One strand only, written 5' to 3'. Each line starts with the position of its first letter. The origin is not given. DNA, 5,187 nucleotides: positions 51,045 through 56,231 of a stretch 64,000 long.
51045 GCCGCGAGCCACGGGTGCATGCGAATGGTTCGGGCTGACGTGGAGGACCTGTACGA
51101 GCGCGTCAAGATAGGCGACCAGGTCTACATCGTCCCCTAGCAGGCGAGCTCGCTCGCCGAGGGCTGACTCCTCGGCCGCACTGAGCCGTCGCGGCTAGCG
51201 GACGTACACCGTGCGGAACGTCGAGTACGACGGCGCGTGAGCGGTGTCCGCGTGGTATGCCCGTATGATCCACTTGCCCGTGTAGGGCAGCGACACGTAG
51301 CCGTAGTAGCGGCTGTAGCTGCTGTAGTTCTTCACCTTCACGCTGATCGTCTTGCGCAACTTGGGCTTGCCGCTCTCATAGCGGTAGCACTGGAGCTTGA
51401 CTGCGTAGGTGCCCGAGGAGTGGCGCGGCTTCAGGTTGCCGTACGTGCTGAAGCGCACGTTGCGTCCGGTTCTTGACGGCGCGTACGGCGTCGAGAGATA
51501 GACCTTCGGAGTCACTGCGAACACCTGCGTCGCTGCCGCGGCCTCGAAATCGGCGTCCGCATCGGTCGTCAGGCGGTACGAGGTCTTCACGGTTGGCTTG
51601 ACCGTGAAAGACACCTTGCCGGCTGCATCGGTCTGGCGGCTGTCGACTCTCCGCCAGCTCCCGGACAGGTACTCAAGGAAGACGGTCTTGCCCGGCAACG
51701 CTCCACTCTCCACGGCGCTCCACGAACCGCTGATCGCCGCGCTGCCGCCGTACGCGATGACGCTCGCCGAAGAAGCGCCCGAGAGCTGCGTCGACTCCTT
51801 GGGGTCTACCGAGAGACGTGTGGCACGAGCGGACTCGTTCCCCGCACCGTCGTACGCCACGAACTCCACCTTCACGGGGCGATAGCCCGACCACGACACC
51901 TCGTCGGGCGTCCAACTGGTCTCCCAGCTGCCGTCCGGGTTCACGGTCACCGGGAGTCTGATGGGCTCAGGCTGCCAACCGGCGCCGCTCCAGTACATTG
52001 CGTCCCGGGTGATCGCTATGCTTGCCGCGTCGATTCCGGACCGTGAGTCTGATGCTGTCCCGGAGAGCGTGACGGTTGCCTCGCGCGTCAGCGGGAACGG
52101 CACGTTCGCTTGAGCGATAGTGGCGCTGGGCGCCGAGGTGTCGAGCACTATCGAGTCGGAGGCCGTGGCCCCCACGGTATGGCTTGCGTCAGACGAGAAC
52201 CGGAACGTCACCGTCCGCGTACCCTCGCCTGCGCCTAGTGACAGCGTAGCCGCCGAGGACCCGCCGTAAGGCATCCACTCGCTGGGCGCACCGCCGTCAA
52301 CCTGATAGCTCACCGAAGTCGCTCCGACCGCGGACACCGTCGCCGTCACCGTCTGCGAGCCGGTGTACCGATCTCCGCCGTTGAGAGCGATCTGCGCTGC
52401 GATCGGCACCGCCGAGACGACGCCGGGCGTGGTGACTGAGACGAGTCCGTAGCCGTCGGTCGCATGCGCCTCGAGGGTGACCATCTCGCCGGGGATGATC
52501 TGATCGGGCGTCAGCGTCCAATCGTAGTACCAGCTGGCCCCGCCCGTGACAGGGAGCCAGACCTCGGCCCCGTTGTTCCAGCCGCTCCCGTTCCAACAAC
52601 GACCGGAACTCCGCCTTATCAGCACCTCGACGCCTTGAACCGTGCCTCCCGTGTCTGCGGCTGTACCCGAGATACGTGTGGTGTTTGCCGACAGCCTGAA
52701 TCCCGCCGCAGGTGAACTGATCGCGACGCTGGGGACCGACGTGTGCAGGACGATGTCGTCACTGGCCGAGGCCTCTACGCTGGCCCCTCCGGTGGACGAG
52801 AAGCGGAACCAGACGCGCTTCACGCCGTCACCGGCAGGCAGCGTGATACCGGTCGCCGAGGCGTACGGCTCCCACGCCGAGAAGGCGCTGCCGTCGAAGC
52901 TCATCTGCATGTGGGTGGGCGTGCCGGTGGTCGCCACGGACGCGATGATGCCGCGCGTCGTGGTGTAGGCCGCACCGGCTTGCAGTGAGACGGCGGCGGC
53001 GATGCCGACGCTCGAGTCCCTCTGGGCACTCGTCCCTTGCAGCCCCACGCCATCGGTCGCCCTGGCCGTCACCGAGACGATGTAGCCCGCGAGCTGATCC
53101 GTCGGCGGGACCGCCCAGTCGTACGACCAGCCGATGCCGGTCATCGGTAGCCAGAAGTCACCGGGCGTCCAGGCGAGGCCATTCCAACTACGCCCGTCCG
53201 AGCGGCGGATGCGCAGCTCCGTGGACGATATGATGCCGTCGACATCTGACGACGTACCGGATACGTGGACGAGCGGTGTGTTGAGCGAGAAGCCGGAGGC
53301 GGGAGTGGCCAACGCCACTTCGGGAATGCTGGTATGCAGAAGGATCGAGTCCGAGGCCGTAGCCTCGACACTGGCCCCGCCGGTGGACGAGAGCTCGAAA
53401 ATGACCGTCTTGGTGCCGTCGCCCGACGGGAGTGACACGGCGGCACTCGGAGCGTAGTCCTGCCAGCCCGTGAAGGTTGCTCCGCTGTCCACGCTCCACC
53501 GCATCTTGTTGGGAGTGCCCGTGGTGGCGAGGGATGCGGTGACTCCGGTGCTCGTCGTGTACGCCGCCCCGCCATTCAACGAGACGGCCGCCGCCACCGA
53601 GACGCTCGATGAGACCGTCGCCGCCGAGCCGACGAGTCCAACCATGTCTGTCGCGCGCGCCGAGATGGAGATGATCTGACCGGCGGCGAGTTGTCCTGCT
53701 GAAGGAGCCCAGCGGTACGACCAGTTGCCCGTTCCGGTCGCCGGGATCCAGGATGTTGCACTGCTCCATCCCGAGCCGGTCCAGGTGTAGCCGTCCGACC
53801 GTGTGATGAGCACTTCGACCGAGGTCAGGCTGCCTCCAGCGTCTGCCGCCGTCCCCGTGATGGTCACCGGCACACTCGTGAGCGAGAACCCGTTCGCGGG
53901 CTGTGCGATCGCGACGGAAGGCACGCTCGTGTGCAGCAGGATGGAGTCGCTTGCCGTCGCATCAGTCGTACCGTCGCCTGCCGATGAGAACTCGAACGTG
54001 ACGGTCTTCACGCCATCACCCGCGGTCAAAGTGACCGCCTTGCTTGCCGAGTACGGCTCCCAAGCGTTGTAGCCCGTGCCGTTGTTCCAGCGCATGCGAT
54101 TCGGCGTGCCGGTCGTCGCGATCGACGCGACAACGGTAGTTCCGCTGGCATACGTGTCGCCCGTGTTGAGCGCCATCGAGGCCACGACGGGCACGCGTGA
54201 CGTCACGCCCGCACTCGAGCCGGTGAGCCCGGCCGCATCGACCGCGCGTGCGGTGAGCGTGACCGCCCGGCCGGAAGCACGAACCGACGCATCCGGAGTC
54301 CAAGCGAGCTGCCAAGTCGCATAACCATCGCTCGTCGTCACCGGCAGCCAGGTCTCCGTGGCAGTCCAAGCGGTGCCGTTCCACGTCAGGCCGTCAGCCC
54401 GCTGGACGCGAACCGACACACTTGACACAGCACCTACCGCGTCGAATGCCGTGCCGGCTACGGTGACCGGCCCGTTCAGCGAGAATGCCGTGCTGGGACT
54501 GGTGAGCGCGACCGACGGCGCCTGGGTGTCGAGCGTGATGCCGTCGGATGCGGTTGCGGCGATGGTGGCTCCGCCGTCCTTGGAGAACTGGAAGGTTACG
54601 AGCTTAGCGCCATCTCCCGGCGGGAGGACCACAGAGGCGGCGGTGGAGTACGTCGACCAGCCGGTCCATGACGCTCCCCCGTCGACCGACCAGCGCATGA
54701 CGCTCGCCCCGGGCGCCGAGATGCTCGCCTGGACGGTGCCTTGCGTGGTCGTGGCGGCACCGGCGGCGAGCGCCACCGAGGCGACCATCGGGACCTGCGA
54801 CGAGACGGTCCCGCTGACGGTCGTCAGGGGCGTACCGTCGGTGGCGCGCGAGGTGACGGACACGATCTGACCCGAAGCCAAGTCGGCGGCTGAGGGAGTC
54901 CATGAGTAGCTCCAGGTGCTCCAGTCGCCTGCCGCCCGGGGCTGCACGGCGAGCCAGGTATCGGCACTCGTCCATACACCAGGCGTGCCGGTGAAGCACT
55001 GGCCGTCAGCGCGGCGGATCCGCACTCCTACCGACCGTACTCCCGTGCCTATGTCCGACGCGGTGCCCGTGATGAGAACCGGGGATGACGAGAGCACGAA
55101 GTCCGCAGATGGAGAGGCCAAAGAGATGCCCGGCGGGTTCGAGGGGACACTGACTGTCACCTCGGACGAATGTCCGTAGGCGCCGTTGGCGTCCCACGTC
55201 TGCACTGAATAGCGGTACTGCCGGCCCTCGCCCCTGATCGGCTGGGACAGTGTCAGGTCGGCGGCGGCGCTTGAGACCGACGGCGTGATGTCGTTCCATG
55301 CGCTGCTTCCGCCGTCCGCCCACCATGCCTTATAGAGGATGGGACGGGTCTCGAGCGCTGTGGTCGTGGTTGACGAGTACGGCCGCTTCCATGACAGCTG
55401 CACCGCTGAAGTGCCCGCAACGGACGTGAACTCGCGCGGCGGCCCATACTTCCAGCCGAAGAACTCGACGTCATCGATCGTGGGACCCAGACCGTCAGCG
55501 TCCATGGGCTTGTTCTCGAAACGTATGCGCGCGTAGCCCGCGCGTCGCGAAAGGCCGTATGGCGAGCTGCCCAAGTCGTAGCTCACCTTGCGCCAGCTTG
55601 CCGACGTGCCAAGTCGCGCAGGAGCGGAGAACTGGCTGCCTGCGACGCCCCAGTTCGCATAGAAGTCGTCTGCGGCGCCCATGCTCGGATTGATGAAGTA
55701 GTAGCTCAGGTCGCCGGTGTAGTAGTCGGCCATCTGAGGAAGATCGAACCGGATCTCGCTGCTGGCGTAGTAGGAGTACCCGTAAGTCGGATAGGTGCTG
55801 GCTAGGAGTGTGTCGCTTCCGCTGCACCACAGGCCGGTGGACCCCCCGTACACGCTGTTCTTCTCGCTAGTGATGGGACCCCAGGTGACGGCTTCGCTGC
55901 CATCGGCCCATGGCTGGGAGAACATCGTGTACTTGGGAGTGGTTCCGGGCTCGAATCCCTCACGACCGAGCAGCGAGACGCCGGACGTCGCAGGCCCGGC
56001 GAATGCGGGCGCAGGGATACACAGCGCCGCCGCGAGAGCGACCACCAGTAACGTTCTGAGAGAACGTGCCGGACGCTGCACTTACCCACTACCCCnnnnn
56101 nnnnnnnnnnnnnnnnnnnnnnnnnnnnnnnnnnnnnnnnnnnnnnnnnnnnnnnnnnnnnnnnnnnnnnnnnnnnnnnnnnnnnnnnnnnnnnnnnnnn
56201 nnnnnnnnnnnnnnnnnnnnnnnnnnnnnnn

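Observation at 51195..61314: Tightly coupled four-gene operon: candidate cell-envelope electron conduit or cytochrome assembly system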

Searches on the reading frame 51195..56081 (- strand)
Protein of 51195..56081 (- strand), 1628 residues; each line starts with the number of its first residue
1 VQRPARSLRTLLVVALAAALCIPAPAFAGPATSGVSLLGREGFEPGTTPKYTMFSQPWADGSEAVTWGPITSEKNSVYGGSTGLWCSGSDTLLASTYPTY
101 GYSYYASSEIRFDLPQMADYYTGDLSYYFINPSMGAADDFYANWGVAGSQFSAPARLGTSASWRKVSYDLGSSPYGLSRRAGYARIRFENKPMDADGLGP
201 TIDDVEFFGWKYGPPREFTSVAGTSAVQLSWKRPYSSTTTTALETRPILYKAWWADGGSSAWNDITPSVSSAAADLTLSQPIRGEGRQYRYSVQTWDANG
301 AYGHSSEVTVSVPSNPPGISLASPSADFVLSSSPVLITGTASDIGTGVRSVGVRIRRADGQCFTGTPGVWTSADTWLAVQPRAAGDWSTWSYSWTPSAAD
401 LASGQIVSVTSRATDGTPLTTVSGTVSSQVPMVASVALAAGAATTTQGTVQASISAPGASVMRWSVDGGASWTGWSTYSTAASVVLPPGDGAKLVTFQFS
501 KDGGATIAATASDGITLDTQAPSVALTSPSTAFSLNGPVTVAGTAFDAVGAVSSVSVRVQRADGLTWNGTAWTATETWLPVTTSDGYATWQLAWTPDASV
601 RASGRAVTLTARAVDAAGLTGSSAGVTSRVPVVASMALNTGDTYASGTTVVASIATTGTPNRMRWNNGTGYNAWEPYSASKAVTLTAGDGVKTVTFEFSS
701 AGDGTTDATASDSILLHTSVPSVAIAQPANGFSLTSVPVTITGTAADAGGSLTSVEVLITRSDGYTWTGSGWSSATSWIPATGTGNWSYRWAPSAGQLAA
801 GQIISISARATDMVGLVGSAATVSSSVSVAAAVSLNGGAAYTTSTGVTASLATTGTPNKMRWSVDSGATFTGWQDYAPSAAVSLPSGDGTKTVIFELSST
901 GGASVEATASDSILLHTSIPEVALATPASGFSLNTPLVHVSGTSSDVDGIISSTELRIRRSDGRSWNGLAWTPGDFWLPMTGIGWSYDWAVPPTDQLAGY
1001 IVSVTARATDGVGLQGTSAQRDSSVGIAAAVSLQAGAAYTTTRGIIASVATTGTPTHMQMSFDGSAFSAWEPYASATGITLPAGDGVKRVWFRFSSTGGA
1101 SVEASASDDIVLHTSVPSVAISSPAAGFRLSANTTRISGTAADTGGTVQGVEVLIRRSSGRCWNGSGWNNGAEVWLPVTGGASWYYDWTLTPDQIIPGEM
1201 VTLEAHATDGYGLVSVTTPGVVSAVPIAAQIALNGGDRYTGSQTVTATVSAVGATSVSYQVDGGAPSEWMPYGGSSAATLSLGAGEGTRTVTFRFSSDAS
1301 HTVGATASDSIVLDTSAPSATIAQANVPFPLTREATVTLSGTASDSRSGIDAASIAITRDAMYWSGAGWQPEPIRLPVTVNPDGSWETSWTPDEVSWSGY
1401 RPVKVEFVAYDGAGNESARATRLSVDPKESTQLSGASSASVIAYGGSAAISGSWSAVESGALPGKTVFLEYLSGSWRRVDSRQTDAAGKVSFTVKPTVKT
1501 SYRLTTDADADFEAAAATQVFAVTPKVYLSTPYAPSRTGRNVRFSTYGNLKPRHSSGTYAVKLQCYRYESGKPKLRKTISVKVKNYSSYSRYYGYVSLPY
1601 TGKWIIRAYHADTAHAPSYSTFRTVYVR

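Call 7: search_protein_families(library=pfam, proteins=[window:51195-56081:-], max_evalue=0.01)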
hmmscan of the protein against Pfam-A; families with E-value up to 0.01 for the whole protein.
window:51195-56081:- (1628 aa): 1 family
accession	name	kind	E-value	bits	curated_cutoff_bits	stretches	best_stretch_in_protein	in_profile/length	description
PF17957.7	Big_7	-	7.9e-18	65.3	24.1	3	721-801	1-64/70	Bacterial Ig domain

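Call 8: search_protein_families(library=ncbifam, proteins=[window:51195-56081:-], max_evalue=0.01)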
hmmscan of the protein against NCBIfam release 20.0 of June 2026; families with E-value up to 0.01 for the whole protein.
window:51195-56081:- (1628 aa): 0 families

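Call 36: search_solved_structures(query=window:51195-56081:-, max_evalue=0.1)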
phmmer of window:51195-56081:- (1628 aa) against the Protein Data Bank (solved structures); distinct sequences matched with E-value up to 0.1: 2.
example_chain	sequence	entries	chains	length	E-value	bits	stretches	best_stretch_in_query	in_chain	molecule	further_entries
8ati_a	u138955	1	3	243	0.00038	21.3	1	1233-1336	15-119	Retinoic acid-induced protein 2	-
8ari_a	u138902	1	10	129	0.00041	21.2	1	1233-1321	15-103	Retinoic acid-induced protein 2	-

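Call 90: search_protein_families(library=padloc, proteins=[window:51195-56081:-], max_evalue=0.01)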
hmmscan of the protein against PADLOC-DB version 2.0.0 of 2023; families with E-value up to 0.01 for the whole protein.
window:51195-56081:- (1628 aa): 0 families

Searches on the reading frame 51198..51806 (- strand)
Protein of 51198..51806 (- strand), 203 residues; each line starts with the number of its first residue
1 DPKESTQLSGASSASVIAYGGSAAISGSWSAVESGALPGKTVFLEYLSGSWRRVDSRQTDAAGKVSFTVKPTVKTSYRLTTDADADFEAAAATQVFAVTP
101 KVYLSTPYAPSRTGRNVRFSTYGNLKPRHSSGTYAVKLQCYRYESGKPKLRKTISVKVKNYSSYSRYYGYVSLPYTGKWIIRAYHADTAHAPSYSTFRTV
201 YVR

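Call 61: search_protein_families(library=pfam, proteins=[window:51198-51806:-], max_evalue=1)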
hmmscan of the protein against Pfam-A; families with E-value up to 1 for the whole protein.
seq(203 aa): 5 families
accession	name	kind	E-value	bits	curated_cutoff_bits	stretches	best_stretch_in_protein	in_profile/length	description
PF14289.11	DUF4369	-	0.005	17.8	25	1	25-92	3-60/91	Domain of unknown function (DUF4369)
PF02369.22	Big_1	-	0.0086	16.6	34.9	1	37-88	33-85/93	Bacterial Ig-like domain (group 1)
PF24695.1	PITM1-3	-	0.089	13.5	27.7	1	46-74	45-73/98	PITM 1-3, beta-sandwich domain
PF15751.10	FANCA_interact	-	0.15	13.1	27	1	85-153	36-104/108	FAAP20 FANCA interaction domain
PF14356.11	DUF4403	-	0.19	10.8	28.3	1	54-90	87-123/425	Domain of unknown function (DUF4403)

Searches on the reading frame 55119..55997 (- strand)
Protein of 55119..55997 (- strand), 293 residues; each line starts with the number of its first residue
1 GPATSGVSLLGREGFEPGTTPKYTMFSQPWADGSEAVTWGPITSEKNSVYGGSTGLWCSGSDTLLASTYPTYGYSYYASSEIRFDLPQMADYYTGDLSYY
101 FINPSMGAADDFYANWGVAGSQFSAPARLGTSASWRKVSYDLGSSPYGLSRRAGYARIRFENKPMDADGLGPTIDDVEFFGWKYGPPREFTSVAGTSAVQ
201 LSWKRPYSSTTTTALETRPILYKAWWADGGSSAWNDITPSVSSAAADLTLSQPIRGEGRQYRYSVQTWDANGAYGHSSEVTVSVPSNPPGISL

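Call 61: search_protein_families(library=pfam, proteins=[window:55119-55997:-], max_evalue=1)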
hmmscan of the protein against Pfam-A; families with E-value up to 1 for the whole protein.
seq(293 aa): 0 families

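Call 69: search_solved_structures(query=A3, max_evalue=1)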
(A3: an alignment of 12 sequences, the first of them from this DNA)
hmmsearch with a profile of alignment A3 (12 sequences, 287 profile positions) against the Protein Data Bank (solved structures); distinct sequences matched with E-value up to 1: 7.
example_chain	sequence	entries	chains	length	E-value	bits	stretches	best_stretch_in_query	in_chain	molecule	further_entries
5fm5_M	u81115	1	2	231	0.009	18.5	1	186-284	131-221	MYOMESIN-1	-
6zva_B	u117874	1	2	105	0.054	16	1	186-285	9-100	Myomesin-1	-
1va9_A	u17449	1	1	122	0.065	15.7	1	186-275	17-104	Down syndrome cell adhesion molecule like-protein 1b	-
3lpw_A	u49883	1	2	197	0.12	14.9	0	195-266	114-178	A77-A78 domain from Titin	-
8snb_7U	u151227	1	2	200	0.38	13.2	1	218-242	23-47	SPATA48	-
8oiy_A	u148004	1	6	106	0.44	13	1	188-269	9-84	Titin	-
4o00_A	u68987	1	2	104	0.67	12.4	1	188-269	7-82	Titin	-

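Call 70: search_protein_families(library=pfam, alignment_id=A3, max_evalue=0.1)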
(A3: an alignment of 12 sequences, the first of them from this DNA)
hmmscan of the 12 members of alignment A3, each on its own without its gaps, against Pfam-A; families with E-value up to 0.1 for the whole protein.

A. member 1, seq(285 aa): 0 families

B. families by the number of members that match (of 12 scanned): 1 family
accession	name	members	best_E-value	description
PF22636.2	FlK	1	0.00057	Fluoroacetyl-CoA-specific thioesterase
